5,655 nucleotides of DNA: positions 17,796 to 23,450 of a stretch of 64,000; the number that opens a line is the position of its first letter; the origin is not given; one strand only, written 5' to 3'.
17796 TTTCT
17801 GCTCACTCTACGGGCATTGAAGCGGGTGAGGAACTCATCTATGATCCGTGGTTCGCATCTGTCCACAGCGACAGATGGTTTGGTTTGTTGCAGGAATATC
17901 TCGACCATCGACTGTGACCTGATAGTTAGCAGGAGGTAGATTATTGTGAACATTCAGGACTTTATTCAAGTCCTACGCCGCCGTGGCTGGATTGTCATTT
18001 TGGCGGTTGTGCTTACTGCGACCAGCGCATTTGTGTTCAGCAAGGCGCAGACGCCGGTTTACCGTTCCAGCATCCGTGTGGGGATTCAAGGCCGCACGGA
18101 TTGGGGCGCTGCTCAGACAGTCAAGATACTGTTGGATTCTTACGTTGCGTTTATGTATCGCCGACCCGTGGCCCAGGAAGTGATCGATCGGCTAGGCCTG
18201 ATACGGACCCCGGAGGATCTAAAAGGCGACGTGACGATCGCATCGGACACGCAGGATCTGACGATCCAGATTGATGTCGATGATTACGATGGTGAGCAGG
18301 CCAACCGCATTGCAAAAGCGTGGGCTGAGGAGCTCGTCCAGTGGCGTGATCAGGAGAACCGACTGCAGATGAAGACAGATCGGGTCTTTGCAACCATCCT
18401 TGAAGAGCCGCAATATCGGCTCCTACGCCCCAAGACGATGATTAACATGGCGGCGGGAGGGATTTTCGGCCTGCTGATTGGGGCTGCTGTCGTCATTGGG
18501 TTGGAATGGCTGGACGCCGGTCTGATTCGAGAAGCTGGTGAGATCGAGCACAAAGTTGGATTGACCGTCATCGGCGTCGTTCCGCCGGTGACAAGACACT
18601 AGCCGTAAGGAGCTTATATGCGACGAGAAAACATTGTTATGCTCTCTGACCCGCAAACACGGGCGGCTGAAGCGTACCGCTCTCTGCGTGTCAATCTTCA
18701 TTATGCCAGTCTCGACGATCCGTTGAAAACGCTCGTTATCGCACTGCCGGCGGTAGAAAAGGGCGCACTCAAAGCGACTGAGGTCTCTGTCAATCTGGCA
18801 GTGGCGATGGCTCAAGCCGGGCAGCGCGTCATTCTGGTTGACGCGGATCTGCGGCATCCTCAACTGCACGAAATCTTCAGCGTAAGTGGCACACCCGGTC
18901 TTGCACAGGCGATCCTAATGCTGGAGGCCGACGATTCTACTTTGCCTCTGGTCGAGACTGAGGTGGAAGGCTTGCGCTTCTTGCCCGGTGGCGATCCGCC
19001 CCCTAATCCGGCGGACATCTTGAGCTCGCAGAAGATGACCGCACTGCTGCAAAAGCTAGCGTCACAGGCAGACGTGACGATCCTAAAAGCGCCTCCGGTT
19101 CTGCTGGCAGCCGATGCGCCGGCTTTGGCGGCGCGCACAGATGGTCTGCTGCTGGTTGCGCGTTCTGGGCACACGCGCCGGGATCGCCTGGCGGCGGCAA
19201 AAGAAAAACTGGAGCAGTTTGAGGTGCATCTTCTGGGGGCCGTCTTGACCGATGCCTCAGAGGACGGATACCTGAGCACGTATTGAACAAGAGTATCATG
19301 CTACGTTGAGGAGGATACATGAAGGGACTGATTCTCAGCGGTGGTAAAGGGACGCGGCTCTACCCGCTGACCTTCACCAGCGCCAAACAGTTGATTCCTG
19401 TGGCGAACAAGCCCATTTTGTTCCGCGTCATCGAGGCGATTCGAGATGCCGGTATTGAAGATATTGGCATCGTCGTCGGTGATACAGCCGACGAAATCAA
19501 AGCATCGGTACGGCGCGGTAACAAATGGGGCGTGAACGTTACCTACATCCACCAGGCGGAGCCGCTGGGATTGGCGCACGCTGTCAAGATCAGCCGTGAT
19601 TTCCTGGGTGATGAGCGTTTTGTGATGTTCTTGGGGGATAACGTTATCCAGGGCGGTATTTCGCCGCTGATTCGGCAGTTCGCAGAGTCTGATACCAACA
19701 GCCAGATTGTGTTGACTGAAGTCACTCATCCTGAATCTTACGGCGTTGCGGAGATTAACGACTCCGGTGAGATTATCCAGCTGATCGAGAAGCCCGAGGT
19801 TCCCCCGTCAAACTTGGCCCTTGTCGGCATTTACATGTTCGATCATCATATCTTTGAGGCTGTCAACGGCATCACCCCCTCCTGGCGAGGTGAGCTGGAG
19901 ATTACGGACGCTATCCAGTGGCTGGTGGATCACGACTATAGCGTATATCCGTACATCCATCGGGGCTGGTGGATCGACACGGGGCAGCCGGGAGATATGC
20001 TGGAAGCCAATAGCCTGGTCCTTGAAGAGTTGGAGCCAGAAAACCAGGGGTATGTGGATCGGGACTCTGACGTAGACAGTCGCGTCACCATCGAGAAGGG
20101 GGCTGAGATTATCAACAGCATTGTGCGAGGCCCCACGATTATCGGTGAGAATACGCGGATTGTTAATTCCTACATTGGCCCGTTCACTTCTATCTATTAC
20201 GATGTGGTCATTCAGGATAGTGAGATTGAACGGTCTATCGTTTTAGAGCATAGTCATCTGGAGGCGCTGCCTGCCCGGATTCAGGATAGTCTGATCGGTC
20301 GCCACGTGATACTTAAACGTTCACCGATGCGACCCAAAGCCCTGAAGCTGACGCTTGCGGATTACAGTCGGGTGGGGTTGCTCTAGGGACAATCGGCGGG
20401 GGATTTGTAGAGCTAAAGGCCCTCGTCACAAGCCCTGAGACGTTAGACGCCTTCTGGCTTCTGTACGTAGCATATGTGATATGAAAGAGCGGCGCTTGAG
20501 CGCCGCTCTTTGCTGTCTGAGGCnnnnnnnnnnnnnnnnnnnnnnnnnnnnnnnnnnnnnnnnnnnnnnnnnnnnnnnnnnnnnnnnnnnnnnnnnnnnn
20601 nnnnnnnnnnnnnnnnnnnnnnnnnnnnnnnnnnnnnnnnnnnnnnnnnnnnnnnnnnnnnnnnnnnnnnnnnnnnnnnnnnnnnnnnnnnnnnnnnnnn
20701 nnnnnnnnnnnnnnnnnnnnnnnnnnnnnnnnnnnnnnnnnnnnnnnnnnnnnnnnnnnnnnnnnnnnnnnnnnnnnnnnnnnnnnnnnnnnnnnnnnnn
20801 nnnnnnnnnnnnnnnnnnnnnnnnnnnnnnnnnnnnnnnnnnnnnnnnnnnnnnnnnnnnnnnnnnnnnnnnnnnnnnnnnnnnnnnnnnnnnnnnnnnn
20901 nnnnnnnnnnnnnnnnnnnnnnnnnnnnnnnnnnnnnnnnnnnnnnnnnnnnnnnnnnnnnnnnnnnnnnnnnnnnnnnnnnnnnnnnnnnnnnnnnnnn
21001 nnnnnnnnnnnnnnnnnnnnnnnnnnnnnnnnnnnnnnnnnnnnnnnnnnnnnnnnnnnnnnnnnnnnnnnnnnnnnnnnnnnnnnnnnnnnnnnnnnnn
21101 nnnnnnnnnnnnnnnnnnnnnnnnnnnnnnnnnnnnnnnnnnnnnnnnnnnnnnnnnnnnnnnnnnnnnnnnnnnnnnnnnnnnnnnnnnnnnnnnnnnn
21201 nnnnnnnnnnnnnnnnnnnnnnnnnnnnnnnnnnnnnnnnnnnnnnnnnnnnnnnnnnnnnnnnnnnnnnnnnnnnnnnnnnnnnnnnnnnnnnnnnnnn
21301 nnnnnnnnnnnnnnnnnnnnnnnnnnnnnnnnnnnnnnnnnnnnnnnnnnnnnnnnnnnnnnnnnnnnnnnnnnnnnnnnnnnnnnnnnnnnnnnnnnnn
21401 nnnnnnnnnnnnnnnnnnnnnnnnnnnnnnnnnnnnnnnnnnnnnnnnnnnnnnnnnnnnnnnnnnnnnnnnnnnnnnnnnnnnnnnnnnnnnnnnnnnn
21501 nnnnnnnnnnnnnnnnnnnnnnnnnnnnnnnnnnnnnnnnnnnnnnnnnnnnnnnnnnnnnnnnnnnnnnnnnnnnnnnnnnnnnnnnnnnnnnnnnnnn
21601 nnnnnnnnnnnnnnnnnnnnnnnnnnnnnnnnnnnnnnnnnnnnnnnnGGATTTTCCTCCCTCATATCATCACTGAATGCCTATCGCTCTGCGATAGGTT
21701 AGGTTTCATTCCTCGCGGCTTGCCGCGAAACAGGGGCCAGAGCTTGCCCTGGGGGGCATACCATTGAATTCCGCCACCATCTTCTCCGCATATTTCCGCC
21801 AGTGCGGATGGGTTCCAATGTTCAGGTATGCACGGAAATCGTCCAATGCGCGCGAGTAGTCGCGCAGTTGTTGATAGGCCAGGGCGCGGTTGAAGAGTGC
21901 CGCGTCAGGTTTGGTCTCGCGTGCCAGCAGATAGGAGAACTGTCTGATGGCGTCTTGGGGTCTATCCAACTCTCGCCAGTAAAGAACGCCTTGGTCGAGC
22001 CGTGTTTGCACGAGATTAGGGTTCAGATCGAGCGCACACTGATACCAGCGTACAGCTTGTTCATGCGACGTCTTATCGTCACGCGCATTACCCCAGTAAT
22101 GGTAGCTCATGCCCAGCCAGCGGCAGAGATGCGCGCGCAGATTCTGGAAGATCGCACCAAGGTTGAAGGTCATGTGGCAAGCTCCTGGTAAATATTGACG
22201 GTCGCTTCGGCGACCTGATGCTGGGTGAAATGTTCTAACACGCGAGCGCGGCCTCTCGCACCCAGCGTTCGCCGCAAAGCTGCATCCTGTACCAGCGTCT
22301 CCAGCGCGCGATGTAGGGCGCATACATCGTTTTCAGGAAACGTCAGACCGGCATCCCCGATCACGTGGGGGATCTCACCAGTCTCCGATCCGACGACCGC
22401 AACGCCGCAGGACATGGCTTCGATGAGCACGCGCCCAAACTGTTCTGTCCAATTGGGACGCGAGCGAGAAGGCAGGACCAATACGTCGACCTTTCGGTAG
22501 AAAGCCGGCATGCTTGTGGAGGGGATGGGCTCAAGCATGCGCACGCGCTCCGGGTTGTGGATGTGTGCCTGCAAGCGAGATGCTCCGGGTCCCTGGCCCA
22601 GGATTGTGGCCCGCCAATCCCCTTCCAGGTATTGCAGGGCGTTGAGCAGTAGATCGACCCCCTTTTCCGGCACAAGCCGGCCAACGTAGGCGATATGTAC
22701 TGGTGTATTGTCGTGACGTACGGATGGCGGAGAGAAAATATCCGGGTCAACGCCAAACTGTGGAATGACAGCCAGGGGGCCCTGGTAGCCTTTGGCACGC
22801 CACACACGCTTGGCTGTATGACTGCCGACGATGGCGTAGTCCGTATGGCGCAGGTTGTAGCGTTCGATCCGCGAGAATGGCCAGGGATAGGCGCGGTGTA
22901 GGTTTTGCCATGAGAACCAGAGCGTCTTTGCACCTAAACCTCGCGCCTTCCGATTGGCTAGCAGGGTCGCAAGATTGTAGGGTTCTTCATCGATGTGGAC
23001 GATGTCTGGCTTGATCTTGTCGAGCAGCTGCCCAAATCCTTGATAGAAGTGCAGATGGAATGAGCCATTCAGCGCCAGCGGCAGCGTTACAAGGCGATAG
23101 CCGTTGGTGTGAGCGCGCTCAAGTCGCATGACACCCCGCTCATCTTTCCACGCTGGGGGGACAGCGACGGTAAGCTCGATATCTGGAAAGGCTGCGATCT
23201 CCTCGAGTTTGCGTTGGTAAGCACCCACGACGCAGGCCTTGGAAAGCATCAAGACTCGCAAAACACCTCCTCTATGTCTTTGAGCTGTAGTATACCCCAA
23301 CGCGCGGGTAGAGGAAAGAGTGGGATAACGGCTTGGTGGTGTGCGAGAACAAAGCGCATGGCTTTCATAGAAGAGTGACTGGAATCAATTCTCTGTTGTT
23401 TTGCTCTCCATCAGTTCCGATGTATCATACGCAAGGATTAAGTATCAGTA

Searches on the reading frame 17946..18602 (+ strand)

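Call 43: search_protein_families(library=pfam, proteins=[window:17946-18602:+], max_evalue=0.00001)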
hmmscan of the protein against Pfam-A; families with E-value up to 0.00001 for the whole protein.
window:17946-18602:+ (218 aa): 1 family
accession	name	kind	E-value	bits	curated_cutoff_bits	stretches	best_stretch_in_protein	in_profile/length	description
PF02706.20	Wzz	-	2.8e-06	28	25.5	1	2-52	4-54/91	Chain length determinant protein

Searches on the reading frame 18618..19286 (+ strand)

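Call 43: search_protein_families(library=pfam, proteins=[window:18618-19286:+], max_evalue=0.00001)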
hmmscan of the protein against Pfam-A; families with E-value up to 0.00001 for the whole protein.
window:18618-19286:+ (222 aa): 1 family
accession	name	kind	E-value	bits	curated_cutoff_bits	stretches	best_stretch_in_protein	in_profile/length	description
PF13614.12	AAA_31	-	7.2e-06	26.5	27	0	46-78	8-40/177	AAA domain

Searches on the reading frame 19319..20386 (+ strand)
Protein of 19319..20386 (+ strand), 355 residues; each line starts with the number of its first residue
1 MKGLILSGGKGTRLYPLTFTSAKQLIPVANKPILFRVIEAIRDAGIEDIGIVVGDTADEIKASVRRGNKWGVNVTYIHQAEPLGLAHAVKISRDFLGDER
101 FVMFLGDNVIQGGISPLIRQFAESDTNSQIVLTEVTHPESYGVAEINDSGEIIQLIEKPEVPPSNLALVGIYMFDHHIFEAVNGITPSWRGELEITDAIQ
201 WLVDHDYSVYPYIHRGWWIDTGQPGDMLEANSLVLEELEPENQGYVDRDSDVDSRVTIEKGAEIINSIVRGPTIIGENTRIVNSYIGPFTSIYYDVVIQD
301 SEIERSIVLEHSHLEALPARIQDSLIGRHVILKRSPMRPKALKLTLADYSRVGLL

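Call 43: search_protein_families(library=pfam, proteins=[window:19319-20386:+], max_evalue=0.00001)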
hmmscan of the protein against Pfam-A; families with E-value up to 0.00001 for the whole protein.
window:19319-20386:+ (355 aa): 3 families
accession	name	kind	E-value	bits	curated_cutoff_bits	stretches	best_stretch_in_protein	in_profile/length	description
PF00483.29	NTP_transferase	-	1.8e-59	201.7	21.2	1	2-235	1-243/245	Nucleotidyl transferase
PF12804.13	NTP_transf_3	-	1.7e-08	35.2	27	1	3-108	1-96/160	MobA-like NTP transferase domain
PF25084.1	LbH_EIF2B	-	9.7e-07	29.2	54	1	244-333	16-100/105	EIF2B subunit epsilon LbH domain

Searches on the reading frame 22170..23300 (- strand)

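Call 43: search_protein_families(library=pfam, proteins=[window:22170-23300:-], max_evalue=0.00001)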
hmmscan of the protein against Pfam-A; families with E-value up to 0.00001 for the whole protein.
window:22170-23300:- (376 aa): 5 families
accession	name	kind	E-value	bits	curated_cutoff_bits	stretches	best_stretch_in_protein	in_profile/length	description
PF00534.26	Glycos_transf_1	-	2.4e-30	105.8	26.4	1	193-352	8-171/172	Glycosyl transferases group 1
PF13692.12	Glyco_trans_1_4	-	2e-27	96.6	27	1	202-339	3-142/142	Glycosyl transferases group 1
PF13524.12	Glyco_trans_1_2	-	7.5e-11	42.6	25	1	227-366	13-141/144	Glycosyl transferase-like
PF13439.12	Glyco_transf_4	-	1.2e-09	38.8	28.5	1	63-186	38-168/170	Glycosyltransferase Family 4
PF13579.12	Glyco_trans_4_4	-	9.7e-08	32.9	29.7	1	42-180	20-156/158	Glycosyl transferase 4-like domain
